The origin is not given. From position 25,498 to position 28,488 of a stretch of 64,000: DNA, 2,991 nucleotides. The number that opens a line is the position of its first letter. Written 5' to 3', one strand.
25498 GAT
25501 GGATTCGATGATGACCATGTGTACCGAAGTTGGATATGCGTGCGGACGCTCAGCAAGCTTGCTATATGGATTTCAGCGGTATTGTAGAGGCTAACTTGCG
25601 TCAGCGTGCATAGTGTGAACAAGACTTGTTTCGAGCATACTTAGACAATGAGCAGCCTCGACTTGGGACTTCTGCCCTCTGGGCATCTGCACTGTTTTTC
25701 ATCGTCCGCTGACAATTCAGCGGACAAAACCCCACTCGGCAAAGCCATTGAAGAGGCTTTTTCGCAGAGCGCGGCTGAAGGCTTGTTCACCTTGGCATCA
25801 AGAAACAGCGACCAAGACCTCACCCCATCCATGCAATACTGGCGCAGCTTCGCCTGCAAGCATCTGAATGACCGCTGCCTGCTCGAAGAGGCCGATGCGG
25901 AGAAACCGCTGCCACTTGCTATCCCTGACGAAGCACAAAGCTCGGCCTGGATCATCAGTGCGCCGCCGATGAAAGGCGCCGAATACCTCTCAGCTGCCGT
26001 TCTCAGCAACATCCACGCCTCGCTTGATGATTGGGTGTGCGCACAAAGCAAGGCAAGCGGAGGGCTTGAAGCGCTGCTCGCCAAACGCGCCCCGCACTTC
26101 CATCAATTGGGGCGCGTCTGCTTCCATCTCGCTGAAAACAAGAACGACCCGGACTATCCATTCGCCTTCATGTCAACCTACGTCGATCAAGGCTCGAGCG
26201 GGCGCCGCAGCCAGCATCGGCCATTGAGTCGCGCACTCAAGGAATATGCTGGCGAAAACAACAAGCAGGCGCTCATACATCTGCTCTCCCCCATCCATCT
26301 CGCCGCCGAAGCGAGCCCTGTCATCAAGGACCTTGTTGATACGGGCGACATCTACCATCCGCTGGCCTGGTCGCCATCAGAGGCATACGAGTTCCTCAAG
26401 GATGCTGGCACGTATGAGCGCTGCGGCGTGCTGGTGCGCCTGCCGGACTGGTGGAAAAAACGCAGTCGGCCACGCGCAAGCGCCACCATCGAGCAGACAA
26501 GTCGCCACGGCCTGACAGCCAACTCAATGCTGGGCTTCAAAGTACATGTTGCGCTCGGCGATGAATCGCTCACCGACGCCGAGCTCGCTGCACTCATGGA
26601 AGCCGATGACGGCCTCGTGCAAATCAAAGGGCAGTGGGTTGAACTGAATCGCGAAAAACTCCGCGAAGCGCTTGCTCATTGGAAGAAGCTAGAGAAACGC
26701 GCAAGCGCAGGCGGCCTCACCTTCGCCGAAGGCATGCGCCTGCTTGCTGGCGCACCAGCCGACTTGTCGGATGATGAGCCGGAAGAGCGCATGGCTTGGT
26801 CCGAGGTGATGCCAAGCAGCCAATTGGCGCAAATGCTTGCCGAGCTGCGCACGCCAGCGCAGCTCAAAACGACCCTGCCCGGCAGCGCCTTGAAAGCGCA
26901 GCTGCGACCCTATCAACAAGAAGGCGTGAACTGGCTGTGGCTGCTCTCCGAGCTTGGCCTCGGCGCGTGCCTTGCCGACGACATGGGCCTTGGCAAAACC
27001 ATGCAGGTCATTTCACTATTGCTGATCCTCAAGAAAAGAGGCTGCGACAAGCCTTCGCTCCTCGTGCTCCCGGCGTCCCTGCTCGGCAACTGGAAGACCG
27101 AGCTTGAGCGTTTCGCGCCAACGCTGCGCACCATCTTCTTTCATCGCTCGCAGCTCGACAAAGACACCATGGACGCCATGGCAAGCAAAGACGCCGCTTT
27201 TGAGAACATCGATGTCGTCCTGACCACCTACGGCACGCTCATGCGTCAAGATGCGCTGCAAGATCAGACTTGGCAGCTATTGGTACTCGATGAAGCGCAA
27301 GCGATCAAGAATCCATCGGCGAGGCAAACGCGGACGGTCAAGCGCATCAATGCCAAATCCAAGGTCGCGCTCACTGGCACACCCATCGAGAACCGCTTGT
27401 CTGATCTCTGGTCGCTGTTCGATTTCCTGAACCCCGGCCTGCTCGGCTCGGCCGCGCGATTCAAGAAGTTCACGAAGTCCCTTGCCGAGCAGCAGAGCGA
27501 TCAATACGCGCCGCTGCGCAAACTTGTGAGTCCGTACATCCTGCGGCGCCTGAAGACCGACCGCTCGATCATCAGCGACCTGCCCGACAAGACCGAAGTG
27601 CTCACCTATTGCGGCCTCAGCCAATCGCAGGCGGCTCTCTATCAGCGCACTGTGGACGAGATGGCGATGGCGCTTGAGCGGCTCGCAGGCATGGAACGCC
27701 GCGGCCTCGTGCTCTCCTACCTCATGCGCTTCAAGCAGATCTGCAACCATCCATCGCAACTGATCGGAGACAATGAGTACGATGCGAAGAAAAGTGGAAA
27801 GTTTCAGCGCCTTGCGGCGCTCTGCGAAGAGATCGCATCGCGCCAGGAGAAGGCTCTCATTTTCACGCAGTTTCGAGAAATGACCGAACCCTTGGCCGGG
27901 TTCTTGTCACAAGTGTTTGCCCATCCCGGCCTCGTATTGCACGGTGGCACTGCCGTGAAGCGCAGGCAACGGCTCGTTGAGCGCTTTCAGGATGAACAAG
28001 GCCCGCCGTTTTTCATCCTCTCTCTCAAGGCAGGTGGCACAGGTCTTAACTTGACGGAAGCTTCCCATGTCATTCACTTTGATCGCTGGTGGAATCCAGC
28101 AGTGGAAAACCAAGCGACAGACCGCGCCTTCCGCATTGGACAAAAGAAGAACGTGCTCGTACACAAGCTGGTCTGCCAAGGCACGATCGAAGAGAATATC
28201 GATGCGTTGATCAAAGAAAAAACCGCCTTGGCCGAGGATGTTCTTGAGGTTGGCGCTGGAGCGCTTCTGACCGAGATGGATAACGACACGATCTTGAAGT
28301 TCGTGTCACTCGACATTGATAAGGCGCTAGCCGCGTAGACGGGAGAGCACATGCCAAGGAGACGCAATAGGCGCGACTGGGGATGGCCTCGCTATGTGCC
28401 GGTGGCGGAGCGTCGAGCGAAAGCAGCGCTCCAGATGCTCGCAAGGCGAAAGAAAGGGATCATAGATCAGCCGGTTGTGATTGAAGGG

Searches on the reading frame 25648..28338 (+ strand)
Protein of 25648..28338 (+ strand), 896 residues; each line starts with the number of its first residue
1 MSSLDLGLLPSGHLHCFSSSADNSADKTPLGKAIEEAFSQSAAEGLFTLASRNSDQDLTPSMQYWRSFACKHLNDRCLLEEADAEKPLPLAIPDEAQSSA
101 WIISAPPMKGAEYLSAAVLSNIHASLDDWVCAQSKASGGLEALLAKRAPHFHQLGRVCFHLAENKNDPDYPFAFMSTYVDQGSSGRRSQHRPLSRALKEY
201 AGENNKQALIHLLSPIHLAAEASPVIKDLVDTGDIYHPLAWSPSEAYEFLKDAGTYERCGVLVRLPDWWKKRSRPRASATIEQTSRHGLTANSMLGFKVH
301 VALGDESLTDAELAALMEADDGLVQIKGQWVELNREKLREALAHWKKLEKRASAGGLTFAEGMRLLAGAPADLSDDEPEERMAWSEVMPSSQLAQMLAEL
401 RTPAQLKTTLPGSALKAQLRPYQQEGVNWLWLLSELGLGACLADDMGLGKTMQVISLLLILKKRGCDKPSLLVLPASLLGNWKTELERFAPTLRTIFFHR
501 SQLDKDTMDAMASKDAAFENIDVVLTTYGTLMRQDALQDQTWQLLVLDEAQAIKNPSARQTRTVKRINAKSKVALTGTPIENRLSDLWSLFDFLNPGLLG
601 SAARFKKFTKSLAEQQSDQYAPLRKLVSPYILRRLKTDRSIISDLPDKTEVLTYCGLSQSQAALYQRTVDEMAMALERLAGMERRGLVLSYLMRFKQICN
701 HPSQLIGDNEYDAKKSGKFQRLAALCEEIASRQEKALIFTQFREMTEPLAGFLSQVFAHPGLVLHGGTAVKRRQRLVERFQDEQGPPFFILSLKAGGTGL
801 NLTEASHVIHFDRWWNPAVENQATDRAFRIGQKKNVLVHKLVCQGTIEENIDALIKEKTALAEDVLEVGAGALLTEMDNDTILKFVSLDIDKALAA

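Call 77: search_protein_families(library=pfam, proteins=[window:25648-28338:+], max_evalue=0.001)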
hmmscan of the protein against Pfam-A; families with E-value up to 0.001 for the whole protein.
window:25648-28338:+ (896 aa): 4 families
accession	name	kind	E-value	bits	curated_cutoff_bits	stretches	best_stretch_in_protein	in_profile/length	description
PF00176.29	SNF2-rel_dom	-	6e-69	232.8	24.9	1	422-703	1-289/290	SNF2-related domain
PF12419.13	DUF3670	-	3.6e-35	121.1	27.6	1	236-365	3-134/136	SNF2 Helicase protein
PF00271.37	Helicase_C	-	1.9e-21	76.8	23.5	1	721-831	2-110/110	Helicase conserved C-terminal domain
PF04851.21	ResIII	-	4.3e-09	36.9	22.5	1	417-580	2-163/164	Type III restriction enzyme, res subunit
